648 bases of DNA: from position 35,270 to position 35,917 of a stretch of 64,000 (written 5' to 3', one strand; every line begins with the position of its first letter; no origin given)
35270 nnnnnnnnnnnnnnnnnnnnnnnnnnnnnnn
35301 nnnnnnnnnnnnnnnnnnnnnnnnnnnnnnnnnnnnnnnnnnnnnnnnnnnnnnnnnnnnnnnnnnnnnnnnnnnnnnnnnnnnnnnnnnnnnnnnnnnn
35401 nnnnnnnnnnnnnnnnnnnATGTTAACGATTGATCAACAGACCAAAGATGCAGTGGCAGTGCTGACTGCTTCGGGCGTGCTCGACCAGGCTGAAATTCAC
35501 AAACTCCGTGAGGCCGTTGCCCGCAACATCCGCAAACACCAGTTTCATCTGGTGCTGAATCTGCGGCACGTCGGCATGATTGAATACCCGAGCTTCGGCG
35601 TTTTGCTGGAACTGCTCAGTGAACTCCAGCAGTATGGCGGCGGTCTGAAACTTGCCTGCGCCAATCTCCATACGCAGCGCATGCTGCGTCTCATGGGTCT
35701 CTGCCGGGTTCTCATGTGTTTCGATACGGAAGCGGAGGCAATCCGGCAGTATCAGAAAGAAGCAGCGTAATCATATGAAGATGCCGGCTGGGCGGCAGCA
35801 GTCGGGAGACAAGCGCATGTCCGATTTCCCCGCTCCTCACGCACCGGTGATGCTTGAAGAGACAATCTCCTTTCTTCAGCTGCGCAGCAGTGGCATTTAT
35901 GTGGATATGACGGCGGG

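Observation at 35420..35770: STAS-domain anti-sigma-factor-antagonist gene embedded between mraZ and rsmH in the dcw cluster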

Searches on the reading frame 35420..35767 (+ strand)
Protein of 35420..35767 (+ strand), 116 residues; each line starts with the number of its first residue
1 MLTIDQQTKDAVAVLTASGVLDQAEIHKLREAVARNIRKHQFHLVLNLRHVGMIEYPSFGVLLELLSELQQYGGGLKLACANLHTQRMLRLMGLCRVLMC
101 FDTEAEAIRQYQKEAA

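Call 3: search_protein_families(library=pfam, proteins=[window:35420-35767:+], max_evalue=0.1)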
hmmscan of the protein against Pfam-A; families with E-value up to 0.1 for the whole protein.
window:35420-35767:+ (116 aa): 2 families
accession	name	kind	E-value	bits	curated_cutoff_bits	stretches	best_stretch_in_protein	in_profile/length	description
PF01740.26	STAS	-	3.3e-14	53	22.6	1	4-107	2-106/106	STAS domain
PF13466.11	STAS_2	-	1.8e-09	38.1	29.2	1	15-94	1-79/80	STAS domain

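Call 4: search_protein_families(library=ncbifam, proteins=[window:35420-35767:+], max_evalue=0.1)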
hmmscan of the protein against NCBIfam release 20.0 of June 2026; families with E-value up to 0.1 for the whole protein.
window:35420-35767:+ (116 aa): 2 families
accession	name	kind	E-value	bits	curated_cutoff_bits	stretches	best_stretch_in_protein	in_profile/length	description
TIGR00377.1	ant_ant_sig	superfamily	4.7e-14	52.2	53.45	1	2-104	3-106/108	anti-sigma factor antagonist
TIGR02886.1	spore_II_AA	equivalog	2.5e-11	43.5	114.75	1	5-108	2-106/106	anti-sigma F factor antagonist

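Call 6: find_homologous_proteins(query=window:35420-35767:+)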
Query window:35420-35767:+ (116 aa): 3 proteins with E <= 0.001 among 13 candidates.
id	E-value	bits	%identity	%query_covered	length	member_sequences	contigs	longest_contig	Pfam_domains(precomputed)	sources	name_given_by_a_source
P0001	4.5e-68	244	99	100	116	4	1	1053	PF01740.27,PF13466.13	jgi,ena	-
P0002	4.7e-43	164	66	100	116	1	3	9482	PF01740.27,PF13466.13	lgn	-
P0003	1.5e-42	162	68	100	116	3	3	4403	PF01740.27,PF13466.13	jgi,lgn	jgi:anti-anti-sigma factor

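Call 7: find_encoding_contigs(protein=P0002, flank=6000)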
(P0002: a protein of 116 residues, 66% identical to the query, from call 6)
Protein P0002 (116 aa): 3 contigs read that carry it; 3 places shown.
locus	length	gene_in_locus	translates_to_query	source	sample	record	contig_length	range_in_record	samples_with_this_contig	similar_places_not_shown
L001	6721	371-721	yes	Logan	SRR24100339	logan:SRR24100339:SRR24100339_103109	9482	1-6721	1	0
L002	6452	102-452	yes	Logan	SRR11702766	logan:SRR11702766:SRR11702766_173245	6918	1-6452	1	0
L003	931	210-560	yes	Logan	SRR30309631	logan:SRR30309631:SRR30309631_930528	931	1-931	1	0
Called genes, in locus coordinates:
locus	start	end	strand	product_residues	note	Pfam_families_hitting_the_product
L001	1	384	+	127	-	?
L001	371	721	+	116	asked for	PF01740:STAS, PF13466:STAS_2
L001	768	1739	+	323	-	PF01795:Methyltransf_5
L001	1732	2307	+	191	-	-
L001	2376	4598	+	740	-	PF03717:PBP_dimer, PF00905:Transpeptidase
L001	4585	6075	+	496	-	PF01225:Mur_ligase, PF08245:Mur_ligase_M, PF02875:Mur_ligase_C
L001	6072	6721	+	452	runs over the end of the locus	PF01225:Mur_ligase, PF08245:Mur_ligase_M, PF02875:Mur_ligase_C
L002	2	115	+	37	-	?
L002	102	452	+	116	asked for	PF01740:STAS, PF13466:STAS_2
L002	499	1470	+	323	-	PF01795:Methyltransf_5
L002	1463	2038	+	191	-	-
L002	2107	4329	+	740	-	PF03717:PBP_dimer, PF00905:Transpeptidase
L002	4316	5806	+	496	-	PF01225:Mur_ligase, PF08245:Mur_ligase_M, PF02875:Mur_ligase_C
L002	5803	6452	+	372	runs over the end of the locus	?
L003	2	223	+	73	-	?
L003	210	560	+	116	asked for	PF01740:STAS, PF13466:STAS_2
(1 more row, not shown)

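Call 8: find_encoding_contigs(protein=P0003, flank=6000)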
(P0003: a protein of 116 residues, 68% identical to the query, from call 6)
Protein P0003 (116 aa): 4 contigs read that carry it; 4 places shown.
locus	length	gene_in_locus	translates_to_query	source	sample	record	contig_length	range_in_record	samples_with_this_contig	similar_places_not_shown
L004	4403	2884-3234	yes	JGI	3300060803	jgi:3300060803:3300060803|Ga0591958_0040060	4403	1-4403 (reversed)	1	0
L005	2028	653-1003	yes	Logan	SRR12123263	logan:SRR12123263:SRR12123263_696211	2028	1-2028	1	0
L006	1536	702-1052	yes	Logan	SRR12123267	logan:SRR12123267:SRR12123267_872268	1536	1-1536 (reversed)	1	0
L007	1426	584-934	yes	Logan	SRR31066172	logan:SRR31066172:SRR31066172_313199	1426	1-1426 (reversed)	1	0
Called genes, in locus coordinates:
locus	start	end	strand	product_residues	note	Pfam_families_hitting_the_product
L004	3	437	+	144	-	?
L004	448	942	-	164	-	-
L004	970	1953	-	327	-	PF07963:N_methyl, PF07596:SBP_bac_10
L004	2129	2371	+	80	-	-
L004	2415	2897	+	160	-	PF02381:MraZ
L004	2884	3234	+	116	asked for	PF01740:STAS, PF13466:STAS_2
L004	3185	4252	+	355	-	PF01795:Methyltransf_5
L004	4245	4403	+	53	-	?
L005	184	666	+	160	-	PF02381:MraZ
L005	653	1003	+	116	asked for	PF01740:STAS, PF13466:STAS_2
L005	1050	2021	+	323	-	PF01795:Methyltransf_5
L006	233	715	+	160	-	PF02381:MraZ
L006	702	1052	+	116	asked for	PF01740:STAS, PF13466:STAS_2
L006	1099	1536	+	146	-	?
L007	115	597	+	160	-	PF02381:MraZ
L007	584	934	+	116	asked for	PF01740:STAS, PF13466:STAS_2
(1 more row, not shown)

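Call 9: search_solved_structures(query=window:35420-35767:+, max_evalue=1, show_alignments=5)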
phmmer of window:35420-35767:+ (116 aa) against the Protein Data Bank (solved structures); distinct sequences matched with E-value up to 1: 19.
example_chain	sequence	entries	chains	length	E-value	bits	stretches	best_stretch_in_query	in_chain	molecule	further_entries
1auz_A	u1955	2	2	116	1.1e-08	38.6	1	2-108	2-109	SPOIIAA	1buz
1th8_B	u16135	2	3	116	4.1e-07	33.5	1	2-102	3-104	Anti-sigma F factor antagonist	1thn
1tid_B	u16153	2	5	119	4.6e-07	33.4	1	2-102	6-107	Anti-sigma F factor antagonist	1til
2ka5_A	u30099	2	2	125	2.1e-05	28.1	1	11-112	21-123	Putative anti-sigma factor antagonist TM_1081 | Putative anti-sigma factor antagonist TM1081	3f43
8ih8_A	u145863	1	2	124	0.011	19.4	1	3-108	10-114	Anti-sigma-F factor antagonist RsfB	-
9t0e_C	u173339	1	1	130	0.055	17.1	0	8-48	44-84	Nanobody 20096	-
1sbo_A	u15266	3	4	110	0.062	16.9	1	4-107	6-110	Putative anti-sigma factor antagonist TM1442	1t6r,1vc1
8fif_A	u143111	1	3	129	0.08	16.5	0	7-82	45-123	Single Domain Camelid Nanobody VHH A2.3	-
6x07_B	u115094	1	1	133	0.13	15.9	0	64-96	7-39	VHH-SAN12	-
4x7f_C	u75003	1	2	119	0.15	15.6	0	8-50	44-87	Nano-25 Nanobody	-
4zg1_A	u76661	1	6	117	0.17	15.5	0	8-46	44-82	NB17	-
6rtw_B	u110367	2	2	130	0.29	14.8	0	8-64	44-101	Llama-derived nanobody NB64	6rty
5omm_C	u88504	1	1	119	0.37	14.4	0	9-78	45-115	Nanobody (VHH) Nano-14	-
4hyl_A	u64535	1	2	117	0.53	13.9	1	7-111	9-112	Stage II sporulation protein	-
6v7z_E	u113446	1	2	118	0.64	13.7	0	8-50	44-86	Nanobody VHH ID22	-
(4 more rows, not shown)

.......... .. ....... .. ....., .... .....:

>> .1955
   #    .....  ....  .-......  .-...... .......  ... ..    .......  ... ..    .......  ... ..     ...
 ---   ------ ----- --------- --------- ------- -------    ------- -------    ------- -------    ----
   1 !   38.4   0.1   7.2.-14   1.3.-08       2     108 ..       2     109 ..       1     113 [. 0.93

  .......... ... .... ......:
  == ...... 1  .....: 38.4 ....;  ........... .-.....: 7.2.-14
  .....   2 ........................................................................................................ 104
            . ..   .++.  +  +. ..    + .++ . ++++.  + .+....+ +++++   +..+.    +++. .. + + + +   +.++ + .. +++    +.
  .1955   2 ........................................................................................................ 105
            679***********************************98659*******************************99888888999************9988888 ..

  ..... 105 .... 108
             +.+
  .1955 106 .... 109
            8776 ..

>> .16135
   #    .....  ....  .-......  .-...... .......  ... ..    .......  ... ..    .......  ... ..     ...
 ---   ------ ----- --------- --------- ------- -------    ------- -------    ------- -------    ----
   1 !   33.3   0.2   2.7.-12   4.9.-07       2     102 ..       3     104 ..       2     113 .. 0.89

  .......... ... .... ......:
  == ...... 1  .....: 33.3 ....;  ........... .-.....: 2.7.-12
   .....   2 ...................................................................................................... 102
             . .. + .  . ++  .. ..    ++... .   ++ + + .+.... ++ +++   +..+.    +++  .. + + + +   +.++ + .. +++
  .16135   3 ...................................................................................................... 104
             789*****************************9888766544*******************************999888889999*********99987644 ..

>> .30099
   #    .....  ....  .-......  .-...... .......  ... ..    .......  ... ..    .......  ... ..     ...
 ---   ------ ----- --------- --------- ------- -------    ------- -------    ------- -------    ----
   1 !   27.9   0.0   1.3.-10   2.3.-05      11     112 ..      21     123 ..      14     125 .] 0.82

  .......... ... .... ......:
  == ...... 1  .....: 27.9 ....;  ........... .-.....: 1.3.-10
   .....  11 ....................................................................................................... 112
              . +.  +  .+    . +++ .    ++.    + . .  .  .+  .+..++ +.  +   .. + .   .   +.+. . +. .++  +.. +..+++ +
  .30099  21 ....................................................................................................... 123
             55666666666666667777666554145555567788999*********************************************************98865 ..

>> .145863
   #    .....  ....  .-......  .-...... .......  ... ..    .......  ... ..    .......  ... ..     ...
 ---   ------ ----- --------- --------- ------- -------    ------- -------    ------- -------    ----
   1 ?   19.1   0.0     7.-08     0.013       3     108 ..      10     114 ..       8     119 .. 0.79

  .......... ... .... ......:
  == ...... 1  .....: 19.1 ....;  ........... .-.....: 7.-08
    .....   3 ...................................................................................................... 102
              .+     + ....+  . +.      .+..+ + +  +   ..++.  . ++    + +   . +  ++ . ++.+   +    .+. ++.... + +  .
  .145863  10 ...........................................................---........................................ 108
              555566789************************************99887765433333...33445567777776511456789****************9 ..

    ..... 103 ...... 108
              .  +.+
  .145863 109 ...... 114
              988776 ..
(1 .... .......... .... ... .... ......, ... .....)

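Call 11: find_related_loci(query=A1, collection=genome_contigs, flank=6000)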
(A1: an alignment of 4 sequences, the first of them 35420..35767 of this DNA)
Query A1 (116 aa) in genome_contigs; peptide patterns used: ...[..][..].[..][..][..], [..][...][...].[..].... (x = any residue, [..] = any of these).
87 stretches matched a pattern; 2 encode a relative of the query (tblastn E <= 1e-3); 2 distinct loci.
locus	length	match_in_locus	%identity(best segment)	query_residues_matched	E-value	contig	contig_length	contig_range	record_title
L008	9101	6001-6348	63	1-116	2e-46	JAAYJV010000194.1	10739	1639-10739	MAG: Candidatus Hydrogenedens sp. isolate AS10tlH2TH_339 409521_AS10, whole genome shotgun sequence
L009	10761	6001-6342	32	2-115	3e-17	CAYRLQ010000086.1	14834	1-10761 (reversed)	MAG TPA_asm: uncultured Nitrospiraceae bacterium isolate binchicken_co100_346 genome assembly, contig: NODE_6407_length_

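Call 21: search_protein_representatives(alignment_id=A1)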
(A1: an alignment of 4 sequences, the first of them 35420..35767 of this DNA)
Query: 4 sequences, 116 profile positions. Proteins with E-value up to 0.001 (for the whole library): 3671; up to 1e-10: 57; up to 1e-30: 1. The best 150 are listed.
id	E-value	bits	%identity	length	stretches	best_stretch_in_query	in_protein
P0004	5.1e-58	210.6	-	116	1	1-116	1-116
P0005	9.2e-24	100.2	-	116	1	1-116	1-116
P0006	6.6e-21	91.0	-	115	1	1-113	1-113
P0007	5.3e-18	81.6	-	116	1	1-116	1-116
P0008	5.9e-17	78.2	-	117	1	1-116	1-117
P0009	1.1e-16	77.3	-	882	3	9-113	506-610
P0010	6.4e-16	74.9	-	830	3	9-113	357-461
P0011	1.1e-15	74.1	-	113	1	4-114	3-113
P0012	5.1e-15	72.0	-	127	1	6-111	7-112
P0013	6.5e-15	71.6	-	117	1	1-114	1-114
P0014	1.4e-14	70.6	-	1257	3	9-113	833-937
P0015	1.9e-14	70.2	-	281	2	11-110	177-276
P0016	6.9e-14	68.4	-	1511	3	9-114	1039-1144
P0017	9.3e-14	67.9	-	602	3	9-114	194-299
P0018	9.4e-14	67.9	-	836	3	2-115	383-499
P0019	9.6e-14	67.9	-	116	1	8-112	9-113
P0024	6.1e-13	65.3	-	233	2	6-114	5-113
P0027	7.5e-13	65.0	-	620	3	9-115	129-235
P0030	1.8e-12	63.8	-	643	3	10-114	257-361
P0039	2.3e-11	60.2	-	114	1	6-112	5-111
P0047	3.7e-11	59.5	-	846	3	10-114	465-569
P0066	1.4e-10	57.7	-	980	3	9-114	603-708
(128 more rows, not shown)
